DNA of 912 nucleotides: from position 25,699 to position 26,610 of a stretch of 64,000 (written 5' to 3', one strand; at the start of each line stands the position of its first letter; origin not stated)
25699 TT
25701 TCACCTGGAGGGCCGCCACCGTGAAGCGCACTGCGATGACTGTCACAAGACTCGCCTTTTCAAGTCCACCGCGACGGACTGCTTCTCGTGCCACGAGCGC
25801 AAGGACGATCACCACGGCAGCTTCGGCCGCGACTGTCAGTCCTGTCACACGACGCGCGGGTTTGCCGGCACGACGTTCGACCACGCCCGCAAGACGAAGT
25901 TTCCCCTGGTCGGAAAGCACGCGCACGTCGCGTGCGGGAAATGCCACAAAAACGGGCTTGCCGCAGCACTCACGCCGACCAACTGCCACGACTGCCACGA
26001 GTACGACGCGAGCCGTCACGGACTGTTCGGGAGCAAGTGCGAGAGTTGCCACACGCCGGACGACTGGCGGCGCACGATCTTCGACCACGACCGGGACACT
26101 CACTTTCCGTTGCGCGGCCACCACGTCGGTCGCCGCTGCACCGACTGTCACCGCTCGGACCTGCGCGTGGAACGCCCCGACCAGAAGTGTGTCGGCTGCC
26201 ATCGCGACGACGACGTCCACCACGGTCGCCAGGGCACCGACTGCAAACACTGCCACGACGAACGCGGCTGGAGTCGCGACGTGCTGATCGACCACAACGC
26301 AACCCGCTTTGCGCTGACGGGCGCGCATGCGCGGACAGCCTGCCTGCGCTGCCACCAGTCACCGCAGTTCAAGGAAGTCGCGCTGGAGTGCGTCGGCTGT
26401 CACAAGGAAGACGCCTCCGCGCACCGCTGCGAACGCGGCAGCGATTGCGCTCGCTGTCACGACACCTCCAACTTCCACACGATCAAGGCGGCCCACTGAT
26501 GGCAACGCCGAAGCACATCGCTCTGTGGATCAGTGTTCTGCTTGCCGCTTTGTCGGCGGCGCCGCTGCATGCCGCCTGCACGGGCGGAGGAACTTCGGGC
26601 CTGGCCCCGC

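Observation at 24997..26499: Hexameric c7-type polymer cytochrome with 18 CxxCH motifs in six regular modules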

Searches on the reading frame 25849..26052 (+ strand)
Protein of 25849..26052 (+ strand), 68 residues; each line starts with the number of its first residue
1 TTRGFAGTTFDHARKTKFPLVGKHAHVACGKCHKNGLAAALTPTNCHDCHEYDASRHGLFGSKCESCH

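Call 28: search_solved_structures(query=A2, max_evalue=1, show_alignments=4)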
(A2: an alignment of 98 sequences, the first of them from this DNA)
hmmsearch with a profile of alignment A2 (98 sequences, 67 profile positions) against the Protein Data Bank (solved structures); distinct sequences matched with E-value up to 1: 78 (the best 60 are shown).
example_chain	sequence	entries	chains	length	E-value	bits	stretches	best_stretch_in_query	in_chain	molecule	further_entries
3ov0_A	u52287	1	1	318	7.3e-08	35.6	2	10-51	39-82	Cytochrome c family protein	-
19hc_A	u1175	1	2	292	1.1e-07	35.1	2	25-51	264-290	PROTEIN (NINE-HAEM CYTOCHROME C)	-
1duw_A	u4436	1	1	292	3.9e-07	33.3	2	25-52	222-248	NONAHEME CYTOCHROME C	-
1ofw_A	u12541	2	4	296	3.1e-06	30.4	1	25-51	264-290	NINE-HEME CYTOCHROME C | NINE HEME CYTOCHROME C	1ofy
1z1n_X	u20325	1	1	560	4e-06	30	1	24-51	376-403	sixteen heme cytochrome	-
3ouq_A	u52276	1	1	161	0.0001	25.5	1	10-51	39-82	Cytochrome c family protein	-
2e84_A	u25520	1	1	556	0.00015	24.9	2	25-52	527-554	High-molecular-weight cytochrome c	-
1gws_A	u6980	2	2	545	0.00074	22.8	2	25-52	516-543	HIGH-MOLECULAR-WEIGHT CYTOCHROME C | High-molecular-weight cytochrome c precursor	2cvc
3oue_A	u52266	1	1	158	0.00074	22.7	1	14-49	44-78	Cytochrome c family protein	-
6btm_A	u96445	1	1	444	0.001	22.3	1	24-56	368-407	Alternative Complex III subunit A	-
1w7o_A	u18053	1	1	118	0.0021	21.3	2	18-50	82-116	CYTOCHROME C3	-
2cy3_A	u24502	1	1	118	0.0038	20.5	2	19-49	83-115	CYTOCHROME C3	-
1h29_A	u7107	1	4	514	0.005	20.1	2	25-52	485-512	HIGH-MOLECULAR-WEIGHT CYTOCHROME C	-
1m1p_A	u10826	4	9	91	0.0055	20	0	25-51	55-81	Small tetraheme cytochrome c | Periplasmic tetraheme cytochrome c CctA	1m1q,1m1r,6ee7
6qvm_A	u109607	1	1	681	0.0058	19.9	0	21-36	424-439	Multiheme cytochrome cf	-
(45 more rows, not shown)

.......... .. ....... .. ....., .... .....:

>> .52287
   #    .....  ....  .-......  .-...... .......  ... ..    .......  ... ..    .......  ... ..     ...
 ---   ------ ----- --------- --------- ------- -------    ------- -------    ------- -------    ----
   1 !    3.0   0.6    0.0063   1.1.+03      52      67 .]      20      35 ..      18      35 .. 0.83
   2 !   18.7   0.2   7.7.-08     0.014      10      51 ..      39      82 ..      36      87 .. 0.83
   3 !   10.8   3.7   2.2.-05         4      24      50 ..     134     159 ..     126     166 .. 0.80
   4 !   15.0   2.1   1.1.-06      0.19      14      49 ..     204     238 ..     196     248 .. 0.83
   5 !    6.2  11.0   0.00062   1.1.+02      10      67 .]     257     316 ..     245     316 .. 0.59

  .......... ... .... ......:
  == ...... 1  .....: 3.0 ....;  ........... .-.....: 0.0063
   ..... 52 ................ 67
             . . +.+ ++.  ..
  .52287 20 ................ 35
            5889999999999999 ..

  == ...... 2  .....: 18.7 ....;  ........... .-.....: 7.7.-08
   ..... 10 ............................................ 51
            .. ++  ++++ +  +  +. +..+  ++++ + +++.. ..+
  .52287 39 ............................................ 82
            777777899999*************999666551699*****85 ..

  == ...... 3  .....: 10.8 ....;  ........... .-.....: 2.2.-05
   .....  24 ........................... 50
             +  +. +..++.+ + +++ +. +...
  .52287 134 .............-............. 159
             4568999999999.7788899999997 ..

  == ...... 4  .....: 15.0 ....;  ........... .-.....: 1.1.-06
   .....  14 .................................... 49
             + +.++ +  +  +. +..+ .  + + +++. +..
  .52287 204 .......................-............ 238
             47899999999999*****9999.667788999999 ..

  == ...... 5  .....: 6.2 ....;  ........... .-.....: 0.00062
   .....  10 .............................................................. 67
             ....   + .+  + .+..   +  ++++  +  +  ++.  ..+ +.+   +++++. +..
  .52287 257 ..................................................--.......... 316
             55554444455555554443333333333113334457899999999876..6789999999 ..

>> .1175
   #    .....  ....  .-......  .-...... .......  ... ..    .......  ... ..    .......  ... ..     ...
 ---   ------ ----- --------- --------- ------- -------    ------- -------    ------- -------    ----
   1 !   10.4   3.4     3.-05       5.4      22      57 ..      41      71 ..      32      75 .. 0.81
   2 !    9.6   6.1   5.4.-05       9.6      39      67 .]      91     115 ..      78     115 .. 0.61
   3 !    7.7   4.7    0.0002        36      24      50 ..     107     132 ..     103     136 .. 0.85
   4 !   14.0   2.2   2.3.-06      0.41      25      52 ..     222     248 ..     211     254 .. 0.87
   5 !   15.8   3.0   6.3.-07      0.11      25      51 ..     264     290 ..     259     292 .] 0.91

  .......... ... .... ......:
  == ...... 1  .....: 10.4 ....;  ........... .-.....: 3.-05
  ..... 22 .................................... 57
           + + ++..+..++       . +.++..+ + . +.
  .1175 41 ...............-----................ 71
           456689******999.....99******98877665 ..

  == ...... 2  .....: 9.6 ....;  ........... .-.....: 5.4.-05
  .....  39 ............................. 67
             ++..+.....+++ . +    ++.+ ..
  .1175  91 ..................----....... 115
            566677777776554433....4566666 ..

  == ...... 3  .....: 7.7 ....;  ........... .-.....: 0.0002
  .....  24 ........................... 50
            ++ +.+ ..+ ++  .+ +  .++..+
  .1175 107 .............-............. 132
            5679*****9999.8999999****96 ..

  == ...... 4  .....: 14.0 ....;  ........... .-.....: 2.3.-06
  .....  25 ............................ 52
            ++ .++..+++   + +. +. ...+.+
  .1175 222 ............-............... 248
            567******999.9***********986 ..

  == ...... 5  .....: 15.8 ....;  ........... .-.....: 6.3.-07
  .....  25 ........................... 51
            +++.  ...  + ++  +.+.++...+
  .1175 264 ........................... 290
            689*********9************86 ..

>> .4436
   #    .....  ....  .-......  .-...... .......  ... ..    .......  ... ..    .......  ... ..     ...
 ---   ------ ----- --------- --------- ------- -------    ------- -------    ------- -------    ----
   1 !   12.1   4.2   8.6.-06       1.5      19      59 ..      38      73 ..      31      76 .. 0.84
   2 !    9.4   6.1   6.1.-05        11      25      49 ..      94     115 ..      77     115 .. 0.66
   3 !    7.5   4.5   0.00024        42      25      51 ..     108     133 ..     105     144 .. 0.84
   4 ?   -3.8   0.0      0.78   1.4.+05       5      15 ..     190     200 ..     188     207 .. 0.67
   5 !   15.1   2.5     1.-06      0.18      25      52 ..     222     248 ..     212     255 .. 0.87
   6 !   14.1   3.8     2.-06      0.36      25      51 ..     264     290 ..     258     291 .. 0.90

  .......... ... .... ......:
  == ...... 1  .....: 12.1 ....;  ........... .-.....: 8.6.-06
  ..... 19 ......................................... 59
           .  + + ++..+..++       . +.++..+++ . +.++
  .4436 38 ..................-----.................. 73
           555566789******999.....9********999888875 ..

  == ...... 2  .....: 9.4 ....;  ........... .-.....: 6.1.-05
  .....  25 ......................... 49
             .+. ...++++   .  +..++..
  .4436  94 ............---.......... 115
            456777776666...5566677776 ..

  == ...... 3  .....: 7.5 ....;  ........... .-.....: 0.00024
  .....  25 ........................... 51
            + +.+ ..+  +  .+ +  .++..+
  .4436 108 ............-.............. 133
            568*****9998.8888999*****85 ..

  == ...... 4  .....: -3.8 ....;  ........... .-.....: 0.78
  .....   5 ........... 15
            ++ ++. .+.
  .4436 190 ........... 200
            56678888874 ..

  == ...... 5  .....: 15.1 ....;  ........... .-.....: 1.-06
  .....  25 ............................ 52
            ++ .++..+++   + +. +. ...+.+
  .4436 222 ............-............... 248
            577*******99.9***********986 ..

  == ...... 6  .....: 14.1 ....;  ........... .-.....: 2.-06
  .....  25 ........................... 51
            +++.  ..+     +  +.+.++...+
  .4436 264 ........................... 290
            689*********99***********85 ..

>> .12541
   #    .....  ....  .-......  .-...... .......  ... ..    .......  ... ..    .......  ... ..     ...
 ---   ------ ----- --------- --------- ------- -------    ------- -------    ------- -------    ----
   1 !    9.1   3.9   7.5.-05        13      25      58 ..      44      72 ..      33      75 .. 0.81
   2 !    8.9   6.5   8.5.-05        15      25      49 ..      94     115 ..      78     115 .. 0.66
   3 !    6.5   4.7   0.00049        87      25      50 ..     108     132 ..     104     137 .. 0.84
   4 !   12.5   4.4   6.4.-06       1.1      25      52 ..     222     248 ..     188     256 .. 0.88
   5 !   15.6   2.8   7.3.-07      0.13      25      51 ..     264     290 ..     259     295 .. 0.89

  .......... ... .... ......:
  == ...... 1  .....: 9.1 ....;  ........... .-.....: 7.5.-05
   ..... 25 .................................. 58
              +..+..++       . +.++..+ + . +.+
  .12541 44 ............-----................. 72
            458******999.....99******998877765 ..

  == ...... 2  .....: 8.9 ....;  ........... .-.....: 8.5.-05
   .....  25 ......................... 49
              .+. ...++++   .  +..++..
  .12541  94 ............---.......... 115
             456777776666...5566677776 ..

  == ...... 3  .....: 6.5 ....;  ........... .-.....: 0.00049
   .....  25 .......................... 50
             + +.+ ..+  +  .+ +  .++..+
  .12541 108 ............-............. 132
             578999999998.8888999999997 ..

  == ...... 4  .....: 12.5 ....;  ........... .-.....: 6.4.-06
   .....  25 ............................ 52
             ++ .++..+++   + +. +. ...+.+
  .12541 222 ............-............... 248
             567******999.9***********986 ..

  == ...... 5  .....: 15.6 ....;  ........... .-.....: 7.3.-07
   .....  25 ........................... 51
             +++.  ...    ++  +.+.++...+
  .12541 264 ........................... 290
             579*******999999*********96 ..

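Call 49: search_protein_families(library=pfam, proteins=[window:25849-26052:+], max_evalue=1)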
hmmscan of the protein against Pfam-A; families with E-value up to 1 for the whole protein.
seq(68 aa): 2 families
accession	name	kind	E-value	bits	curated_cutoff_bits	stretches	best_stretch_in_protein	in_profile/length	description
PF14522.11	Cytochrome_C7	-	0.0058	16.9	24.8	1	16-51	31-67/67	Cytochrome c7 and related cytochrome c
PF14599.11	zinc_ribbon_6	-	0.027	14.8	27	1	45-68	31-54/59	Zinc-ribbon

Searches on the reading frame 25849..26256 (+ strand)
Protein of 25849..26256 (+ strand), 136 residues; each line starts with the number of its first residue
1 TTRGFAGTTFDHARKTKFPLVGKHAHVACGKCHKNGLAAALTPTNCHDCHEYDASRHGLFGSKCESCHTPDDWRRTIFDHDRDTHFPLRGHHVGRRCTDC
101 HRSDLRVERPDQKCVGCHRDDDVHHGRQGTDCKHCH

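Call 36: predict_structure(alignment_id=A3)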
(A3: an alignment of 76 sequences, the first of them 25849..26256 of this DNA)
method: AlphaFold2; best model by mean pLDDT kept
length: 136 residues; sequences in the alignment: 76
mean_pLDDT: 86.1   pTM: 0.61
mean pLDDT of the five models: 86.1, 85.2, 83.6, 74.0, 73.5
residues with pLDDT >= 90: 38; 70-90: 92; 50-70: 6; < 50: 0
segments of 3 or more residues with pLDDT < 50: none
pLDDT, mean of each block of 10 residues (from residue 1): 82 87 89 83 84 70 86 87 90 90 86 91 94 89
secondary structure, 60 per line:
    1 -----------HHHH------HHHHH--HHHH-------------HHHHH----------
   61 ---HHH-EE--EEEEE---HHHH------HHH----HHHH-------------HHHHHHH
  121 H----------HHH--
elements in order: H12-15 H22-26 H29-32 H46-50 E72-76 H80-83 H97-100 H114-121

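Call 39: fold_search(model_id=the predicted structure, library=pdb)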
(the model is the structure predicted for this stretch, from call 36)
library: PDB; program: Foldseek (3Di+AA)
matches with E <= 10: 2; with E <= 0.001: 0
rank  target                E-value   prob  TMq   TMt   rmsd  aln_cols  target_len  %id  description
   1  8rv0                  3.5e+00  0.02  0.14  0.05   6.2        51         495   24  Crystal structure of octaheme nitrite reductase from Trichlorobacter ammonificans in complex with nitrite (released 2024-03-27)
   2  1aqe                  6.4e+00  0.01  0.16  0.18  14.6        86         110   23  CRYSTAL STRUCTURE OF THE Y73E MUTANT OF CYTOCHROME C OF CLASS III (AMBLER) 26 KD (released 1998-02-04)

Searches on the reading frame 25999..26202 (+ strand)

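Call 49: search_protein_families(library=pfam, proteins=[window:25999-26202:+], max_evalue=1)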
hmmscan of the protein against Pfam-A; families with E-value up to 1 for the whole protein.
seq(68 aa): 6 families
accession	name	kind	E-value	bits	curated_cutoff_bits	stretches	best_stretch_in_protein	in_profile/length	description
PF14522.11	Cytochrome_C7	-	0.00031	20.9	24.8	1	7-68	8-66/67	Cytochrome c7 and related cytochrome c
PF14537.11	Cytochrom_c3_2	-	0.0044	17.9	25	1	43-68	5-33/79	Cytochrome c3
PF09699.15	Paired_CXXCH_1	-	0.038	14.1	20.6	1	7-20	1-15/41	Doubled CXXCH motif (Paired_CXXCH_1)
PF12172.15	zf-ChsH2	-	0.12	12.7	23.2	0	4-17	4-17/37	ChsH2, rubredoxin-like zinc ribbon domain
PF13596.12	PAS_10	-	0.29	12.2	22.1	1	26-54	22-50/106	PAS domain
PF02085.21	Cytochrom_CIII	-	0.42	11.4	22.9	0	12-68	47-101/101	Class III cytochrome C family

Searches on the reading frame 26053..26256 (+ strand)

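Call 49: search_protein_families(library=pfam, proteins=[window:26053-26256:+], max_evalue=1)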
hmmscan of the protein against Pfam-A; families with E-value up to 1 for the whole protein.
seq(68 aa): 4 families
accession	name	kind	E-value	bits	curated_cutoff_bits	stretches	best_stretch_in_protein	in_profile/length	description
PF14537.11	Cytochrom_c3_2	-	0.034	15.1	25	1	25-56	5-39/79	Cytochrome c3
PF14522.11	Cytochrome_C7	-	0.11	12.7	24.8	1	20-68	11-66/67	Cytochrome c7 and related cytochrome c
PF13596.12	PAS_10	-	0.26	12.4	22.1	1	8-36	22-50/106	PAS domain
PF12785.12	VESA1_N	-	0.35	10.1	22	1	21-67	121-169/448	Variant erythrocyte surface antigen-1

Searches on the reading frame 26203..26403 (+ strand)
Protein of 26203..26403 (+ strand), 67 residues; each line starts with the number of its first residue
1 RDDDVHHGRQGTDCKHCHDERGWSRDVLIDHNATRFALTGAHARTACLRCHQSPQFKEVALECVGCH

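Call 49: search_protein_families(library=pfam, proteins=[window:26203-26403:+], max_evalue=1)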
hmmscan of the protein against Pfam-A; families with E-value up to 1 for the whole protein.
seq(67 aa): 5 families
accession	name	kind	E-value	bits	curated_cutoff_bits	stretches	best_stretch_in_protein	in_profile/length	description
PF14522.11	Cytochrome_C7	-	9.6e-05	22.6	24.8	1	4-67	6-66/67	Cytochrome c7 and related cytochrome c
PF14537.11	Cytochrom_c3_2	-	0.042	14.7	25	1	6-54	1-36/79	Cytochrome c3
PF05495.17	zf-CHY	-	0.35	11.8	31.3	1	13-66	20-61/68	CHY zinc finger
PF09699.15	Paired_CXXCH_1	-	0.35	11.1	20.6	1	6-53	1-38/41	Doubled CXXCH motif (Paired_CXXCH_1)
PF02085.21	Cytochrom_CIII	-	0.91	10.3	22.9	1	41-67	27-53/101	Class III cytochrome C family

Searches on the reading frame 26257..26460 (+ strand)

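Call 49: search_protein_families(library=pfam, proteins=[window:26257-26460:+], max_evalue=1)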
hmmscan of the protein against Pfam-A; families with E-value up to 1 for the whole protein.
seq(68 aa): 4 families
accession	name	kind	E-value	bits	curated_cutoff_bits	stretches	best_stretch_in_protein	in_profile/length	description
PF14522.11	Cytochrome_C7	-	0.015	15.6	24.8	1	18-50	33-67/67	Cytochrome c7 and related cytochrome c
PF02085.21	Cytochrom_CIII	-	0.078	13.8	22.9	1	43-68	76-101/101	Class III cytochrome C family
PF09699.15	Paired_CXXCH_1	-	0.33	11.1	20.6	1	13-35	16-38/41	Doubled CXXCH motif (Paired_CXXCH_1)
PF14537.11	Cytochrom_c3_2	-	0.82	10.6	25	0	27-68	7-64/79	Cytochrome c3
